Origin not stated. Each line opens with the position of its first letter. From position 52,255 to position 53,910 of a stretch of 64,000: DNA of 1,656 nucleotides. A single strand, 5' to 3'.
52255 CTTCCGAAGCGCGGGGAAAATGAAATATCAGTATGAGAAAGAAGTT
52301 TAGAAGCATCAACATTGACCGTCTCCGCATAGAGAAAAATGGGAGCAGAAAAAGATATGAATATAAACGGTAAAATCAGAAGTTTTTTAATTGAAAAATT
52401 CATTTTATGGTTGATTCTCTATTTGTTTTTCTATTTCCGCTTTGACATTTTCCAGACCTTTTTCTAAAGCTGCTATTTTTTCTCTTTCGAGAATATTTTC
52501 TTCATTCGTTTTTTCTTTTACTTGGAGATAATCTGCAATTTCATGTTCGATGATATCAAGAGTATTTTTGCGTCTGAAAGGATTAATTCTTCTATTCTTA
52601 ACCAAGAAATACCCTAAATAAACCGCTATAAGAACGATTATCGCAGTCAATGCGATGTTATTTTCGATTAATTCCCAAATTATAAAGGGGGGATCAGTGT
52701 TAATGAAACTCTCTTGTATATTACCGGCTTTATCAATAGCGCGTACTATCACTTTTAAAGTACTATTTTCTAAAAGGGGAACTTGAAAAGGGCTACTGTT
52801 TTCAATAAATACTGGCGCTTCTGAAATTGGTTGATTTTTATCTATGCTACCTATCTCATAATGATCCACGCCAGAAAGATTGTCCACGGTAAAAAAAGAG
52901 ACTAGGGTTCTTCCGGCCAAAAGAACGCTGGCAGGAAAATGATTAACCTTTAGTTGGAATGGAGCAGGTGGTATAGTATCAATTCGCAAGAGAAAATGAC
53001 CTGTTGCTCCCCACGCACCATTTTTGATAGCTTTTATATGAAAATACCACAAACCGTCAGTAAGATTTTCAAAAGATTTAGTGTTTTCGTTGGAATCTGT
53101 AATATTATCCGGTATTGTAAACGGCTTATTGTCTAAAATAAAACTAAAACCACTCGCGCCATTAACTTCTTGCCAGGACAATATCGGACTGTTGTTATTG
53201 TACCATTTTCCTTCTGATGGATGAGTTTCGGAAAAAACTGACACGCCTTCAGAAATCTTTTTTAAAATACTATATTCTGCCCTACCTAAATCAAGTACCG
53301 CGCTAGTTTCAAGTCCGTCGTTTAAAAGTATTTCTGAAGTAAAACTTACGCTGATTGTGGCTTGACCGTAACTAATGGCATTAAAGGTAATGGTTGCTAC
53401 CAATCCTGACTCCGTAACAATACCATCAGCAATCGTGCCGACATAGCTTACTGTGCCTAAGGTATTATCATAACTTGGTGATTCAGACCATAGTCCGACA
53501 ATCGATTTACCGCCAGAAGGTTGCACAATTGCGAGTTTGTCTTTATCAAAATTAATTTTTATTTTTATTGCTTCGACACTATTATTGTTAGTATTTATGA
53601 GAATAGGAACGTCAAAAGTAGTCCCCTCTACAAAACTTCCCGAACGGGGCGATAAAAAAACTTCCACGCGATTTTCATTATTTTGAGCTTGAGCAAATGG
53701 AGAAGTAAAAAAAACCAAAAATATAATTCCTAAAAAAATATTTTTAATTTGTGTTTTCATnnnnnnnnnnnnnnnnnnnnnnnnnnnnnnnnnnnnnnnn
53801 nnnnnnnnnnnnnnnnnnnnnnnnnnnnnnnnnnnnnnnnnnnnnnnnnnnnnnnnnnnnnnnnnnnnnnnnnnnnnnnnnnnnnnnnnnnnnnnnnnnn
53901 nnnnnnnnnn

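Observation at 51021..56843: Cohesin-dockerin surface protein cluster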

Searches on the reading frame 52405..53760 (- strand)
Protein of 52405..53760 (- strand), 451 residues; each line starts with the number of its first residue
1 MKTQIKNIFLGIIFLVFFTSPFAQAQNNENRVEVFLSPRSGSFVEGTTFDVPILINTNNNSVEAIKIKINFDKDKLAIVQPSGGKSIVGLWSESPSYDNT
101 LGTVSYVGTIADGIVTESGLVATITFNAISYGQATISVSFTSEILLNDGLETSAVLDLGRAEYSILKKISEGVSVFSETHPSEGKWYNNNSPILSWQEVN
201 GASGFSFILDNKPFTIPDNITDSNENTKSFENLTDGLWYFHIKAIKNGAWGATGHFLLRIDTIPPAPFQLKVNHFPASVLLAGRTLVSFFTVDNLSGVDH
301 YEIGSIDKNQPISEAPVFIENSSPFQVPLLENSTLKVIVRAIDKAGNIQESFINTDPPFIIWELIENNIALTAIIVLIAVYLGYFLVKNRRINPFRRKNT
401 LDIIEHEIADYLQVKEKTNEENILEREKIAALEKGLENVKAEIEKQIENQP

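Call 3: search_protein_families(library=pfam, proteins=[window:52405-53760:-], max_evalue=1)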
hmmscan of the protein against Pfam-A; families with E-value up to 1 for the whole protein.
window:52405-53760:- (451 aa): 4 families
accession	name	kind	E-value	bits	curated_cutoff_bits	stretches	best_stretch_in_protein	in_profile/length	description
PF00963.24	Cohesin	-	4e-08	34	24.1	1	46-149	13-123/139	Cohesin domain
PF11337.13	DUF3139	-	0.073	14.1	27.3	1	369-436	6-66/83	Protein of unknown function (DUF3139)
PF16343.11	DUF4973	-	0.081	13.3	27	1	45-79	32-66/129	Domain of unknown function (DUF4973)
PF10422.14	LRS4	-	0.36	11.2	24.2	1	407-446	40-72/211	Monopolin complex subunit LRS4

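Call 4: search_protein_families(library=ncbifam, proteins=[window:52405-53760:-], max_evalue=1)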
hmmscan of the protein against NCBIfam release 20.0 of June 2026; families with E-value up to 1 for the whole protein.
window:52405-53760:- (451 aa): 1 family
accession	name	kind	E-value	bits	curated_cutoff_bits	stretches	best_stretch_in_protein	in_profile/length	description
NF047446.1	barrel_OmpL47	domain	0.0038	17.6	40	1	288-350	8-60/68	OmpL47-type beta-barrel domain-containing protein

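Call 8: search_solved_structures(query=window:52405-53760:-, max_evalue=1, show_alignments=2)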
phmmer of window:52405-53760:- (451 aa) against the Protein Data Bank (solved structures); distinct sequences matched with E-value up to 1: 2.
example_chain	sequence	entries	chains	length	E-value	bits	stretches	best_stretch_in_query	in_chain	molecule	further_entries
3a4r_A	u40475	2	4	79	0.22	13.4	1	250-299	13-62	NFATC2-interacting protein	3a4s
3ecf_A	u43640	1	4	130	0.95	11.3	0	9-60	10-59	NTF2-like Protein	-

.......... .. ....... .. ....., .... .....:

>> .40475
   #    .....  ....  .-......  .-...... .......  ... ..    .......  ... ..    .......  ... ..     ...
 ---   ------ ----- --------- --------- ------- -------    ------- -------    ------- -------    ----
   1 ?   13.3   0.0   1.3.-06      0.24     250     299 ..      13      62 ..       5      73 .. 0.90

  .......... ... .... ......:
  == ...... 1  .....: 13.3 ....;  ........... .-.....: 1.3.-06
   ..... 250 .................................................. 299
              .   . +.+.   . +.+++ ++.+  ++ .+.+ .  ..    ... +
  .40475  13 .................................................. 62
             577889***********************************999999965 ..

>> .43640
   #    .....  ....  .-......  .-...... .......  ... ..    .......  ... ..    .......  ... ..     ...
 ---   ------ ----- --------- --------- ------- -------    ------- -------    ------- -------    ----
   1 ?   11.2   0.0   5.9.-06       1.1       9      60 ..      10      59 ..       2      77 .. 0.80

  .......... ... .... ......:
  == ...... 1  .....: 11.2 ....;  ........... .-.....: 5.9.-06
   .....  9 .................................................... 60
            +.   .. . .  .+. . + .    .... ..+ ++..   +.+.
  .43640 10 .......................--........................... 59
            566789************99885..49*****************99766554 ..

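Call 10: find_homologous_proteins(query=window:52405-53760:-, max_evalue=0.001)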
Query window:52405-53760:- (451 aa): 551 proteins with E <= 0.001 among 8000 candidates; the best 120 are listed.
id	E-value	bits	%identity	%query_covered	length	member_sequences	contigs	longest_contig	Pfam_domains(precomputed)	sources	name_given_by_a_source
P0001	1.0e-293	992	100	100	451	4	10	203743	PF00963.25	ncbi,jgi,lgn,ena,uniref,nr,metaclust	ncbi:hypothetical protein A3A95_04150 [Candidatus Nomurabacteria bacterium RIFCSPLOWO2_01_FULL_39_18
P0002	9.1e-187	639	64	100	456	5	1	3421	PF00963.25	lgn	-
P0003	9.9e-187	639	65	99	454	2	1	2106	PF00963.25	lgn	-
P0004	6.1e-172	590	62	95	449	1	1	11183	PF00963.25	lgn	-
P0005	1.3e-169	583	61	100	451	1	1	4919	PF00963.25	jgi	jgi:Cohesin domain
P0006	4.0e-168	578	57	98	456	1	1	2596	PF00963.25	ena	-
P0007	1.5e-167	576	57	100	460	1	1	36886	-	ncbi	-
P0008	9.6e-166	570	60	92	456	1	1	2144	PF00963.25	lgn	-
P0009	4.2e-165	568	59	96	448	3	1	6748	PF00963.25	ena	-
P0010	6.2e-165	567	59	97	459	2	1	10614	PF00963.25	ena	-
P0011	6.7e-164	564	57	98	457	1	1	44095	PF00963.25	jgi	-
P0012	4.2e-160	551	61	90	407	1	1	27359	PF00963.25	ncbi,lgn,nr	ncbi:MAG: cohesin domain-containing protein [Candidatus Nomurabacteria bacterium]|nr:cohesin domain-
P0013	4.6e-160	551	56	100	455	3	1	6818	PF00963.25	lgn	-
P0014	2.5e-155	536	56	93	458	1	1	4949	-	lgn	-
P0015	1.4e-147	510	54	96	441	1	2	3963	PF00963.25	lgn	-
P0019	2.6e-140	486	53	90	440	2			PF00963.25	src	-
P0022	1.0e-139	484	55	88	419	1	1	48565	PF00963.25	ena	-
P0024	1.3e-138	480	55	88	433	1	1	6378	PF00963.25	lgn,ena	-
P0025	4.1e-138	479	56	85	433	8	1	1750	PF00963.25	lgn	-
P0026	5.0e-138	479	54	93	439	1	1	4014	PF00963.25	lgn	-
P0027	5.7e-138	478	60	75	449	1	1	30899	PF00963.25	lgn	-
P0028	6.7e-138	478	64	75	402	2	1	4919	PF00963.25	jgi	jgi:Cohesin domain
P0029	8.6e-138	478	53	94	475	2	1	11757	PF00963.25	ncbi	-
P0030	8.9e-138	478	55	85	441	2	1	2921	PF00963.25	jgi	jgi:hypothetical protein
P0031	1.3e-137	477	56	83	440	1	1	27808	PF00963.25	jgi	jgi:hypothetical protein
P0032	1.4e-137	477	58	81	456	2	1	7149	PF00963.25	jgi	jgi:hypothetical protein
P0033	1.5e-137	477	57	86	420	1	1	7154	PF00963.25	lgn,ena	-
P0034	1.7e-137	477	52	90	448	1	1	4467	PF00963.25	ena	-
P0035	1.8e-137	477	56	81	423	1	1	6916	PF00963.25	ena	-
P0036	3.4e-137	476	61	74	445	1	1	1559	PF00963.25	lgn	-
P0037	5.0e-137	475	56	83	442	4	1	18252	PF00963.25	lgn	-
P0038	5.1e-137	475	58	81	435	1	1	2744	PF00963.25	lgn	-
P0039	1.2e-136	474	58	80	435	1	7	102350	PF00963.25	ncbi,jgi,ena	ncbi:MAG TPA: cohesin domain-containing protein [Candidatus Paceibacterota bacterium]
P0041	1.9e-136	473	56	86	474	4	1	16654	PF00963.25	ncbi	-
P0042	2.4e-136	473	55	87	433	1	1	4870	PF00963.25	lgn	-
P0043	2.6e-136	473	59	78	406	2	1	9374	PF00963.25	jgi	jgi:hypothetical protein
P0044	2.9e-136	473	52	86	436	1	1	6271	PF00963.25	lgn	-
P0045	3.4e-136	473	59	75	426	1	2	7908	PF00963.25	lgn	-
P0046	4.9e-136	472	60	74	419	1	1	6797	PF00963.25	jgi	jgi:hypothetical protein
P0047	5.0e-136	472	62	75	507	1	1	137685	PF00963.25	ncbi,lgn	-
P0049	5.6e-136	472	64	71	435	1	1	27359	PF00963.25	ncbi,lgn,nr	ncbi:MAG: cohesin domain-containing protein [Candidatus Nomurabacteria bacterium]|nr:cohesin domain-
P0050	6.8e-136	472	59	80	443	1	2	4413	PF00963.25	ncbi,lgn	ncbi:MAG: cohesin domain-containing protein [Nitrospira sp.]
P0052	7.9e-136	471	56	81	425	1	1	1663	PF00963.25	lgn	-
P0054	1.1e-135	471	56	84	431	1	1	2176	PF00963.25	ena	-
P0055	2.7e-135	470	53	95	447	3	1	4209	PF00963.25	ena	-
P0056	2.7e-135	470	56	81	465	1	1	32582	PF00963.25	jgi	jgi:hypothetical protein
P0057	2.8e-135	470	62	75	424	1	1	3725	PF00963.25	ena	-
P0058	3.2e-135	469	55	85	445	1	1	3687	PF00963.25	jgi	jgi:hypothetical protein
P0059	4.2e-135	469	56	79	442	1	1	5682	PF00963.25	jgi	jgi:hypothetical protein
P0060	6.2e-135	468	54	86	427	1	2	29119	PF00963.25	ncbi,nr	ncbi:MAG: cohesin domain-containing protein [bacterium]|nr:cohesin domain-containing protein [bacter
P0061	6.5e-135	468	54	87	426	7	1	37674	PF00963.25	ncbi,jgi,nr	ncbi:MAG: hypothetical protein KBD47_01495 [Candidatus Pacebacteria bacterium]|jgi:hypothetical prot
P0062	6.7e-135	468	52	97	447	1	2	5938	PF00963.25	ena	-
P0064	7.1e-135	468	54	88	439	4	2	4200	PF00963.25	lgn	-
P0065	1.3e-134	467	56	80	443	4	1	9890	PF00963.25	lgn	-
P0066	1.4e-134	467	60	75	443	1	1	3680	PF00963.25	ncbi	-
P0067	1.4e-134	467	55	89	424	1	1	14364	PF00963.25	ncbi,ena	-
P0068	1.5e-134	467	60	75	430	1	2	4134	PF00963.25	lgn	-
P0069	1.8e-134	467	53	87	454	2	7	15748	PF00963.25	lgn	-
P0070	1.9e-134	467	56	82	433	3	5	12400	PF00963.25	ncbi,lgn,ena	-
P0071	2.1e-134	467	55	83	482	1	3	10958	PF00963.25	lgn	-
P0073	3.2e-134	466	53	86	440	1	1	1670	PF00963.25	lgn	-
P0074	3.3e-134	466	54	86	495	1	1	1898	PF00963.25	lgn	-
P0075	3.5e-134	466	52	94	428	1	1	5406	PF00963.25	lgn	-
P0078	4.1e-134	466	57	81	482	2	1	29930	PF00963.25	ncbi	-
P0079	5.8e-134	465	55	81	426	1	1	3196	PF00963.25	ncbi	-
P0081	7.4e-134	465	55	82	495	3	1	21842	PF00963.25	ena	-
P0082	1.5e-133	464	57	79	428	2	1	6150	PF00963.25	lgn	-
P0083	2.1e-133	463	55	81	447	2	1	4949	PF00963.25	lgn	-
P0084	2.3e-133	463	57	79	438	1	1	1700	PF00963.25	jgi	jgi:Cohesin domain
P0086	2.5e-133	463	52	88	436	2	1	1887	PF00963.25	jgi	jgi:hypothetical protein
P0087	2.6e-133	463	52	95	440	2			PF00963.25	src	-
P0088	3.2e-133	463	56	82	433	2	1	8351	PF00963.25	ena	-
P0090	4.0e-133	462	56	81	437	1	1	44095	PF00963.25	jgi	-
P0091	8.0e-133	461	52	93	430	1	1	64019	PF00963.25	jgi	jgi:hypothetical protein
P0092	8.2e-133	461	54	81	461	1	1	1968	PF00963.25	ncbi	-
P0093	9.8e-133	461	54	84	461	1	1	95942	PF00963.25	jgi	jgi:hypothetical protein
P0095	2.0e-132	460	54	86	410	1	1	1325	PF00963.25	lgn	-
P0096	2.4e-132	460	54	81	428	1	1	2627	PF00963.25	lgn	-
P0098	5.3e-132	459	53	86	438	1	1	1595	PF00963.25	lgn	-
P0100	6.4e-132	458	55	82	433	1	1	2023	PF00963.25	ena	-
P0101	6.8e-132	458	57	81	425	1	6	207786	PF00963.25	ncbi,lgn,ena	ncbi:MAG: cohesin domain-containing protein [Patescibacteria group bacterium]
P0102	9.0e-132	458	57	79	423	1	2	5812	PF00963.25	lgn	-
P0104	1.4e-131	457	51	88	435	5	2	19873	PF00963.25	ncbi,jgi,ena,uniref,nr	ncbi:hypothetical protein A2755_00120 [Candidatus Wolfebacteria bacterium RIFCSPHIGHO2_01_FULL_48_22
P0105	1.8e-131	457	59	73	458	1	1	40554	PF00963.25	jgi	jgi:hypothetical protein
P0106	1.9e-131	457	52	83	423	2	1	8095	PF00963.25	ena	-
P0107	2.9e-131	456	55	82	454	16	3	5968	PF00963.25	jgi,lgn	jgi:hypothetical protein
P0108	3.1e-131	456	48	99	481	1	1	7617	PF00963.25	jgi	jgi:hypothetical protein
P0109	5.2e-131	455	57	78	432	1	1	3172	PF00963.25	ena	-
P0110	5.3e-131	455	56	80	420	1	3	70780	PF00963.25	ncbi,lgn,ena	-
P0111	5.3e-131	455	52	85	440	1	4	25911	PF00963.25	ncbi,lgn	-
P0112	5.6e-131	455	56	76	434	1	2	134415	PF00963.25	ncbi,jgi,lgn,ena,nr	ncbi:MAG: cohesin domain-containing protein [Candidatus Paceibacterota bacterium]|jgi:hypothetical p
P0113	6.0e-131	455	52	90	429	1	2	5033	PF00963.25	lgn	-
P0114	6.3e-131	455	47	99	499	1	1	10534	PF00963.25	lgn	-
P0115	6.9e-131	455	53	84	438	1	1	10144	PF00963.25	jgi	-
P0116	7.2e-131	455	57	75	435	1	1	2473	PF00963.25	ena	-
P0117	7.5e-131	455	52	85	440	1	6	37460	PF00963.25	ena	-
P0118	9.4e-131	455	59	75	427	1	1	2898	PF00963.25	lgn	-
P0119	9.8e-131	455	52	92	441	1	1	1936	PF00963.25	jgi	jgi:hypothetical protein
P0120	1.0e-130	454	52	86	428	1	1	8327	PF00963.25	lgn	-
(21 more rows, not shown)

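Call 27: search_solved_structures(query=A1, max_evalue=1, show_alignments=2)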
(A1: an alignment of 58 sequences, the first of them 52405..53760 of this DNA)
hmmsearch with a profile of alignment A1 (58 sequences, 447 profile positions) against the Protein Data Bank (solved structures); distinct sequences matched with E-value up to 1: 10.
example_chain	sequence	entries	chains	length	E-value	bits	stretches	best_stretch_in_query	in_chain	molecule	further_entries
4uyp_A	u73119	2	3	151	0.0016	20.1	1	49-140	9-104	Cellulosomal scaffoldin anchoring protein C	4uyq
5g5d_A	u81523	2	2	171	0.029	16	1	66-148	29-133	CELLULOSOME ANCHORING PROTEIN COHESIN REGION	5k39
5m0y_A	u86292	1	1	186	0.17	13.4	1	113-148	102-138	Cellulosome anchoring protein cohesin region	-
12bm_Z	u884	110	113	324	0.26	12.8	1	366-442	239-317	26S proteasome non-ATPase regulatory subunit 7 | RPN8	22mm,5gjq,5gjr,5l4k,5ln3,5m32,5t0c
6epc_U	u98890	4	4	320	0.27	12.8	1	366-443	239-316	Proteasome (Prosome, macropain) 26S subunit, non-ATPase, 7 (Predicted)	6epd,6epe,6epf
7urp_A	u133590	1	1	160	0.28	12.7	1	32-85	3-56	Ribonucleases G and E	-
2bm3_A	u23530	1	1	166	0.43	12.1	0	113-148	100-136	SCAFFOLDING DOCKERIN BINDING PROTEIN A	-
2b59_A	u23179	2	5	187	0.6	11.6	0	113-148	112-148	COG1196: Chromosome segregation ATPases | Scaffolding dockerin binding protein A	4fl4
3kcp_B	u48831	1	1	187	0.6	11.6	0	113-148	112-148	Cellulosome anchoring protein, cohesin region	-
6klg_A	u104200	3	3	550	0.89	11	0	237-279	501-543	Laccase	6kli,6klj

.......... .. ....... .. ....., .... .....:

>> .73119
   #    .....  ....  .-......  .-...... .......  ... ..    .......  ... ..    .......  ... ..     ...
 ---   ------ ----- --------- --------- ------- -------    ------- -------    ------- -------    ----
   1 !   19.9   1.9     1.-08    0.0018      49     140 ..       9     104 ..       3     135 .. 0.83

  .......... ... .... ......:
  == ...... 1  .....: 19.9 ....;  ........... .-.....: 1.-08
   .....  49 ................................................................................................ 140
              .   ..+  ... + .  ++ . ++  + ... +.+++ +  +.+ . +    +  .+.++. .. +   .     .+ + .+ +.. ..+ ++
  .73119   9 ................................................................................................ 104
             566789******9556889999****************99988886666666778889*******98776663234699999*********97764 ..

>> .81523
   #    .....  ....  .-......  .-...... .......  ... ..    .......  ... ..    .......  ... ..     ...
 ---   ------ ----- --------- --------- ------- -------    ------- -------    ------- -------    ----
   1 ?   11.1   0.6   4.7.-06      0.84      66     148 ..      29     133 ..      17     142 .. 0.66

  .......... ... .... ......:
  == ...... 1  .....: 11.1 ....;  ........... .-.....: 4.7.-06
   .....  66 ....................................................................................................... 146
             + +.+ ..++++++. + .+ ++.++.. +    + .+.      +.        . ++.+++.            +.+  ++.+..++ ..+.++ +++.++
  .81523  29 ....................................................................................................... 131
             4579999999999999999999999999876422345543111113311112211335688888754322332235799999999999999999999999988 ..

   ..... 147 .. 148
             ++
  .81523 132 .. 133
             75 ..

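Call 36: predict_structure(alignment_id=A1)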
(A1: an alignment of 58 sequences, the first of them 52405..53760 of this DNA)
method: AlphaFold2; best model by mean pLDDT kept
length: 451 residues; sequences in the alignment: 58
mean_pLDDT: 86.5   pTM: 0.48
mean pLDDT of the five models: 86.5, 85.9, 85.1, 84.3, 83.1
residues with pLDDT >= 90: 256; 70-90: 140; 50-70: 43; < 50: 12
segments of 3 or more residues with pLDDT < 50: 22-26, 395-399
pLDDT, mean of each block of 10 residues (from residue 1): 75 79 55 94 93 94 95 95 79 93 95 91 95 96 93 91 85 89 92 95 96 95 97 96 94 94 95 69 82 90 90 83 89 88 96 83 69 86 77 47 71 83 85 87 78 51
secondary structure, 60 per line:
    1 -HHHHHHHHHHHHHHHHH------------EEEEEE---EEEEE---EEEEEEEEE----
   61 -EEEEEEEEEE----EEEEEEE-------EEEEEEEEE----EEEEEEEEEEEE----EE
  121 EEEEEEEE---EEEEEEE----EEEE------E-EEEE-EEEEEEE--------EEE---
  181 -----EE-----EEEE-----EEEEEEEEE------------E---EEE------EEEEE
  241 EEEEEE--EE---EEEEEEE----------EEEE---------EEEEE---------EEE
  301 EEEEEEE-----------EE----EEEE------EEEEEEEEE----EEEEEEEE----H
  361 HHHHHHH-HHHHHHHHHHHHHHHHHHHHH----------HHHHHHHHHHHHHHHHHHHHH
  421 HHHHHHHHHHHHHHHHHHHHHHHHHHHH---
elements in order: H2-18 E31-36 E40-44 E48-56 E62-71 E76-82 E90-98 E103-114 E119-128 E132-138 E143-146 E155-158 E160-166 E175-177 E193-196 E202-210 E227-229 E236-246 E254-260 E271-274 E284-288 E298-307 E325-328 E335-343 E348-355 H360-367 H369-389 H400-448
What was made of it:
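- On Cohesin domain (Pfam PF00963): The C451 AF2 model has pLDDT above 90 over aa 30-170 (call 36).
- On Cellulosome: Each C protein has one cohesin, and no CBM was detected (calls 3, 4, 36).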
